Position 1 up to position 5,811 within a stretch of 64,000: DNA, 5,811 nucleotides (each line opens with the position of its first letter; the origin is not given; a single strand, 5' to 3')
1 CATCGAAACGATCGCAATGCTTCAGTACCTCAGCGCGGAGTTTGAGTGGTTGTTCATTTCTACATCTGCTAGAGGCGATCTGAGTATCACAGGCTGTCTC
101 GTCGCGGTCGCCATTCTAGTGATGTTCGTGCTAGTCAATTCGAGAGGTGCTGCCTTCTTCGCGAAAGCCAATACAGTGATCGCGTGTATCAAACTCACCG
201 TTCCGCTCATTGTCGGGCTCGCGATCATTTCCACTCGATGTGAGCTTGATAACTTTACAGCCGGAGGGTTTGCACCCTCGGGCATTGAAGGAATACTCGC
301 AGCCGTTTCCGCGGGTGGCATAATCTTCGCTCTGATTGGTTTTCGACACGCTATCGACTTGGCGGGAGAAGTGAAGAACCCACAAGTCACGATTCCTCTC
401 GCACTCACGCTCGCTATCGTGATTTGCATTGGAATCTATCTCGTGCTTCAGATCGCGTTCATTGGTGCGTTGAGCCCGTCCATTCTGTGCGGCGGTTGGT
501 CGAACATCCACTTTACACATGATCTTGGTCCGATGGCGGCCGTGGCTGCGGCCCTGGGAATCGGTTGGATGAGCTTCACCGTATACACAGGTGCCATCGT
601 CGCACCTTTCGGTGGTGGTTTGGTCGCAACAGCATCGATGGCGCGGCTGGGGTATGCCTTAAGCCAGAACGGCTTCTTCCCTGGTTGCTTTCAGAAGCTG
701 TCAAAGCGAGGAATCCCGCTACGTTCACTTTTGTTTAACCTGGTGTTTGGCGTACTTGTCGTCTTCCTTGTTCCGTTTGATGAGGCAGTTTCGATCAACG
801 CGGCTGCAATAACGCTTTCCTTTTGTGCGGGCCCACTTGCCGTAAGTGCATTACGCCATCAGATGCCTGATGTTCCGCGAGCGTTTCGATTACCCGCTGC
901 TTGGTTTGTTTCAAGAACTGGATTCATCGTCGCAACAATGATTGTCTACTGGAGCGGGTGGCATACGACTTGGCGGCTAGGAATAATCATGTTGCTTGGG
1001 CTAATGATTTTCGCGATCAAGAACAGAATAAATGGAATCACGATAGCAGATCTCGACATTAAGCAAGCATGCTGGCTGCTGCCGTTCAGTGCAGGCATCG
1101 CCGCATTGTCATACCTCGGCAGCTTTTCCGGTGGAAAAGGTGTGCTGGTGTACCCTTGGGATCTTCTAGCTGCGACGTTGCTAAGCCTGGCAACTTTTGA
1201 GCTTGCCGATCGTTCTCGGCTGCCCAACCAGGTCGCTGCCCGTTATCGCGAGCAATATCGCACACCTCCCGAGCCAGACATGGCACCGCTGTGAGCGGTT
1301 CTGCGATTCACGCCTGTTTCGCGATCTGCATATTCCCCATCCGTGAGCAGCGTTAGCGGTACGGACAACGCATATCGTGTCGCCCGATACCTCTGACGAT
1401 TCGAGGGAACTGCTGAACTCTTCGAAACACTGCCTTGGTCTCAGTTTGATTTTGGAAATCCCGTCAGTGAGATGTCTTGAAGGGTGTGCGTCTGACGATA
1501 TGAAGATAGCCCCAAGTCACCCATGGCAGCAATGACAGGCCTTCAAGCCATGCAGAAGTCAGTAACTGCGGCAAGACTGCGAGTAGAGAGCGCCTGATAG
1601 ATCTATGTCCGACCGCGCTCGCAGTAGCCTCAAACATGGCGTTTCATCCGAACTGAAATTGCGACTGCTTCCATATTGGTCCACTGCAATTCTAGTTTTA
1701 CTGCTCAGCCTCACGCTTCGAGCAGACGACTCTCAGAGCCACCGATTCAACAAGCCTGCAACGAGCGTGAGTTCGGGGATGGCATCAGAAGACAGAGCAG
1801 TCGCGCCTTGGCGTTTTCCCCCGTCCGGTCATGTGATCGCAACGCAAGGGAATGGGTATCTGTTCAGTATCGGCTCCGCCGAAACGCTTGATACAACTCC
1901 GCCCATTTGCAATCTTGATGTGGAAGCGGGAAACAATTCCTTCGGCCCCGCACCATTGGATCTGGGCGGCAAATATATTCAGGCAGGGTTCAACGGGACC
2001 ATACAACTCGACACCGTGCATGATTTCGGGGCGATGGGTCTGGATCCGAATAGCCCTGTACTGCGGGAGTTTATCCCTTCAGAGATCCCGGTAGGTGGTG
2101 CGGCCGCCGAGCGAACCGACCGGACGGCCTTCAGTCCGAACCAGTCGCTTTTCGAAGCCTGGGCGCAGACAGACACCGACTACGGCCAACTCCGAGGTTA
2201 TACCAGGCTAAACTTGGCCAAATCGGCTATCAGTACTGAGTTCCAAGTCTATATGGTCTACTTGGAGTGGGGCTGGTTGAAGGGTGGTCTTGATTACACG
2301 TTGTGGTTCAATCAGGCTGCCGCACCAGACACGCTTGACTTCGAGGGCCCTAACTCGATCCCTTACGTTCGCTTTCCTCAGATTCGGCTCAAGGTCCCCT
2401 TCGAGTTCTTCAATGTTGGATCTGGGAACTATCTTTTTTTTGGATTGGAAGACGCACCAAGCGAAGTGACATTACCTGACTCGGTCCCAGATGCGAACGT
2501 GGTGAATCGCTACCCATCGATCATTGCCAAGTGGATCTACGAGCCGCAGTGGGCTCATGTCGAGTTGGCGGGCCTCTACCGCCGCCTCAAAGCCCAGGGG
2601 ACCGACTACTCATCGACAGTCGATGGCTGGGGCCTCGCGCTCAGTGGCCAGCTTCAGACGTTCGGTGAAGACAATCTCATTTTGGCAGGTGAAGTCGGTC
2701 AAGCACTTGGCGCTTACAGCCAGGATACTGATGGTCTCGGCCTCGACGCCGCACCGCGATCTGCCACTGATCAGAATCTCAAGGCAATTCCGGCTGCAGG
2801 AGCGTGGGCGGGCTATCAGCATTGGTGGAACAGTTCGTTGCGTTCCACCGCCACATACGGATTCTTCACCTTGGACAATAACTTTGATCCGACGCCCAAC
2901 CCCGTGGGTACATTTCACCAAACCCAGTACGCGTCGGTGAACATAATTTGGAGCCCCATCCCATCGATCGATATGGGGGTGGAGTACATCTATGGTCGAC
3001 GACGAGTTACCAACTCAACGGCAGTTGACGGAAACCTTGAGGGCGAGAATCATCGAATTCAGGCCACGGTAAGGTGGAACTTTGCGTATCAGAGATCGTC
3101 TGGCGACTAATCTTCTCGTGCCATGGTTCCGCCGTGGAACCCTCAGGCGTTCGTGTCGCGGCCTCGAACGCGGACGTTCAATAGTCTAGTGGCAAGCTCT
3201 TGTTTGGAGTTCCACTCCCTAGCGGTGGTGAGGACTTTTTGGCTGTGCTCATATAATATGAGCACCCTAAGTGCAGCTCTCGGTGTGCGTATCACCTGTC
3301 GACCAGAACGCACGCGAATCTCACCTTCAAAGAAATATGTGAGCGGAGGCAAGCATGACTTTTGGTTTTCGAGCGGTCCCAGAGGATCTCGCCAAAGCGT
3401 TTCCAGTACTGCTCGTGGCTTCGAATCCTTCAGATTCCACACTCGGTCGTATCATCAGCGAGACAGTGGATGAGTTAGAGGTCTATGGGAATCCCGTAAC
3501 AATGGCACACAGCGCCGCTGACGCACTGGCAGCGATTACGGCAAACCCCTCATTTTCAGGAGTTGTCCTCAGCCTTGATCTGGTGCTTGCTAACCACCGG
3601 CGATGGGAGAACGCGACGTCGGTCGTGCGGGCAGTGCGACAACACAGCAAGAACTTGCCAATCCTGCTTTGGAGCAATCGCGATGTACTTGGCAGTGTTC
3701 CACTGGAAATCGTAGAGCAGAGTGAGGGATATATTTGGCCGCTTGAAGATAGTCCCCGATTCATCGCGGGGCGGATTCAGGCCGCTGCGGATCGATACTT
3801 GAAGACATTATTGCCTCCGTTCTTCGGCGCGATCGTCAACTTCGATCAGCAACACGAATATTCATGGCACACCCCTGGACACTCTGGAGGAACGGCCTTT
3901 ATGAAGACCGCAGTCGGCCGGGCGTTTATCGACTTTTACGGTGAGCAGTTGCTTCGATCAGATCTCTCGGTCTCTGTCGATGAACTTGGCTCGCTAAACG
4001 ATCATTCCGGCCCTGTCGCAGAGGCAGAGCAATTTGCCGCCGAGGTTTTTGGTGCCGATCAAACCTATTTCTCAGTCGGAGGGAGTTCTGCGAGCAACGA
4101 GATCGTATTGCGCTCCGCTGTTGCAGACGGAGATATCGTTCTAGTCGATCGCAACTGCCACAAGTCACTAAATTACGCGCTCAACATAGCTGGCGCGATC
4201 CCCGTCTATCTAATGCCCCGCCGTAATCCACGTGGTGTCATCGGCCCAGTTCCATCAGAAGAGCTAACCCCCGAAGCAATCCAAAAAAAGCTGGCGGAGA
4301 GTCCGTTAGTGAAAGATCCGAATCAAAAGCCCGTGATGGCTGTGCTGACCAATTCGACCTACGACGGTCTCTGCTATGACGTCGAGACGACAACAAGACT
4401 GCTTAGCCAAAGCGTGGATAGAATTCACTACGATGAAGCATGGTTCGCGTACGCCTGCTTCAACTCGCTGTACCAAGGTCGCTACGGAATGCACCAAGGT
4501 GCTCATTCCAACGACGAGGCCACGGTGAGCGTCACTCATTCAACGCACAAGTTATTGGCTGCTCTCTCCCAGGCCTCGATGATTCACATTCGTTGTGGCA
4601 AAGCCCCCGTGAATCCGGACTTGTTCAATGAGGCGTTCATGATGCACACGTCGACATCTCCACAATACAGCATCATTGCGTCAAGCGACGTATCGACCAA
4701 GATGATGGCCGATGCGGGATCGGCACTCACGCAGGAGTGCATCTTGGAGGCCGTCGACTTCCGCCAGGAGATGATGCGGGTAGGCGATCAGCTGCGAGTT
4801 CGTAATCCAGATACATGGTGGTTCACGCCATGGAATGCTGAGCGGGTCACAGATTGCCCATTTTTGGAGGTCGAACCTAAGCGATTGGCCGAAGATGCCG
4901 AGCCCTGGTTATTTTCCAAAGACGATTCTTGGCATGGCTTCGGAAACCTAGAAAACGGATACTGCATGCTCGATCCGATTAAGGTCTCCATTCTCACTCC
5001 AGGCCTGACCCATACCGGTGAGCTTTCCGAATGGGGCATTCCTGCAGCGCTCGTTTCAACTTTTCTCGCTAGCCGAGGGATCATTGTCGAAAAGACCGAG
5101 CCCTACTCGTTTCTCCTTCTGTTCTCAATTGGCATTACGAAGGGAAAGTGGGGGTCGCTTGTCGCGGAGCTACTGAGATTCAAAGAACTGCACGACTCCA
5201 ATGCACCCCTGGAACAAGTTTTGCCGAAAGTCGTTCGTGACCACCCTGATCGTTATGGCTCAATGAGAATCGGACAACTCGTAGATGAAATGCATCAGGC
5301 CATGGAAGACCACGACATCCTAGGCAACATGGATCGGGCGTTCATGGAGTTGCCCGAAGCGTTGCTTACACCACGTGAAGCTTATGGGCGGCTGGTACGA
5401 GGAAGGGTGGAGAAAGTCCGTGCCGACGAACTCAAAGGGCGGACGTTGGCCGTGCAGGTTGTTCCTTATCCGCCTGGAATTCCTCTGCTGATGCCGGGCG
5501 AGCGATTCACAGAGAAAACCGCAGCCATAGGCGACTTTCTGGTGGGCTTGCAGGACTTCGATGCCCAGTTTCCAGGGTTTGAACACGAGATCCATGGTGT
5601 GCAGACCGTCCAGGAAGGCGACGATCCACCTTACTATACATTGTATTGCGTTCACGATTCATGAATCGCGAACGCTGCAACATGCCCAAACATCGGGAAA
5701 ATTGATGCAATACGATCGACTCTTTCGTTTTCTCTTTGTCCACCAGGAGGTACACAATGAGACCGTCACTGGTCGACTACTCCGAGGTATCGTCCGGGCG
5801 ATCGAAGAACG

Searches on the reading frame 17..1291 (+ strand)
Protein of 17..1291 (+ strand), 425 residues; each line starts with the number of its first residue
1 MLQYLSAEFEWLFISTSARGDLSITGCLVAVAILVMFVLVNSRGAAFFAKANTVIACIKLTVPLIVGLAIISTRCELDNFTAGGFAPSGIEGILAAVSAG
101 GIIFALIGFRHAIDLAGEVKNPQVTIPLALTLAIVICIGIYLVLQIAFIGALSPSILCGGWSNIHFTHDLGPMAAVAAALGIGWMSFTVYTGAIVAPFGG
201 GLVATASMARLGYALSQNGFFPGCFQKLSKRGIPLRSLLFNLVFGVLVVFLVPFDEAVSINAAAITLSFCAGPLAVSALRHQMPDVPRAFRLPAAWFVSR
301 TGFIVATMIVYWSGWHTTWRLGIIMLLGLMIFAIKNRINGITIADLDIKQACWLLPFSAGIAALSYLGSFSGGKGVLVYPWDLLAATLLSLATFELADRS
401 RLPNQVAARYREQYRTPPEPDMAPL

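Call 11: search_protein_families(library=pfam, proteins=[window:17-1291:+], max_evalue=0.001)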
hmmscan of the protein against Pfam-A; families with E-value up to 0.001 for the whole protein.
window:17-1291:+ (425 aa): 2 families
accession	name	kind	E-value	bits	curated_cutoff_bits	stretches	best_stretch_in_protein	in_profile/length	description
PF13520.12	AA_permease_2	-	1.8e-28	100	27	1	25-327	117-422/427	Amino acid permease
PF00324.27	AA_permease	-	8.9e-18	64.7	24.6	1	28-269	116-371/470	Amino acid permease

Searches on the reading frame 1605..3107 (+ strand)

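Call 11: search_protein_families(library=pfam, proteins=[window:1605-3107:+], max_evalue=0.001)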
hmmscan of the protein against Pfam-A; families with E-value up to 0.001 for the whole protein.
window:1605-3107:+ (501 aa): 2 families
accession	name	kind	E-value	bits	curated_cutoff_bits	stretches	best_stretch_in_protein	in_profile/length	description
PF19577.5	DcaP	-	5.7e-10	39.2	27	1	300-493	227-410/410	DcaP outer membrane protein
PF02530.20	Porin_2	-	1.2e-06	28.6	22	1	179-464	69-329/357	Porin subfamily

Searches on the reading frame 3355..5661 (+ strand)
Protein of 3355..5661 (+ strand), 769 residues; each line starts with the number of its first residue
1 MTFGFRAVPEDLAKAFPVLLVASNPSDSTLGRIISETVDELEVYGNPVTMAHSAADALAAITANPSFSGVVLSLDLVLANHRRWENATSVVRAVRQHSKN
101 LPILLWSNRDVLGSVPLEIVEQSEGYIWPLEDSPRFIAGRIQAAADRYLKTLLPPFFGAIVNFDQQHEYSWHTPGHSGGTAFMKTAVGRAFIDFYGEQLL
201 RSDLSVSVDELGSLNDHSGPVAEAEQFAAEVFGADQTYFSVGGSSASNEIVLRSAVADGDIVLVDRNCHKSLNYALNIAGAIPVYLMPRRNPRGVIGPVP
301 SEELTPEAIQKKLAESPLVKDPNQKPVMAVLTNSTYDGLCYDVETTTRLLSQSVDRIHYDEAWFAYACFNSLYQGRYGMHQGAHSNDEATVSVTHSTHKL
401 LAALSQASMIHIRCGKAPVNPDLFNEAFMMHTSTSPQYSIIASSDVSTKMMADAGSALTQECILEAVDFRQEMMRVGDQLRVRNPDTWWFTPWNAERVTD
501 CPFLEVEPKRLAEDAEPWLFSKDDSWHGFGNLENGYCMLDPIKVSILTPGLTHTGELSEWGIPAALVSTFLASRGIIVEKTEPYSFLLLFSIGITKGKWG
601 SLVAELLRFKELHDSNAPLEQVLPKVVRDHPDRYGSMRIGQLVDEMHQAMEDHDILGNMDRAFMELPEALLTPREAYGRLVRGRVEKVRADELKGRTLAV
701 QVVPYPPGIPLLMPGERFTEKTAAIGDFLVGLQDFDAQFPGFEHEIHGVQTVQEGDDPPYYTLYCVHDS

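Call 10: search_protein_families(library=pfam, proteins=[window:3355-5661:+], max_evalue=0.001)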
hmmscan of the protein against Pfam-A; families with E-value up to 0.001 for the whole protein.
window:3355-5661:+ (769 aa): 4 families
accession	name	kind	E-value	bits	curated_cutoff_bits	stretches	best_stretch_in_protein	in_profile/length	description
PF01276.26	OKR_DC_1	-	3.3e-146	487.7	27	1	154-597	1-416/417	Orn/Lys/Arg decarboxylase, major domain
PF03711.20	OKR_DC_1_C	-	1e-43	149.2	24.2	1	623-752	1-130/132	Orn/Lys/Arg decarboxylase, C-terminal domain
PF03709.21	OKR_DC_1_N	-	1.2e-17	64.6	29.3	1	34-148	6-111/111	Orn/Lys/Arg decarboxylase, N-terminal domain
PF01212.27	Beta_elim_lyase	-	0.00062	19.6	27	0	221-368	34-176/288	Beta-eliminating lyase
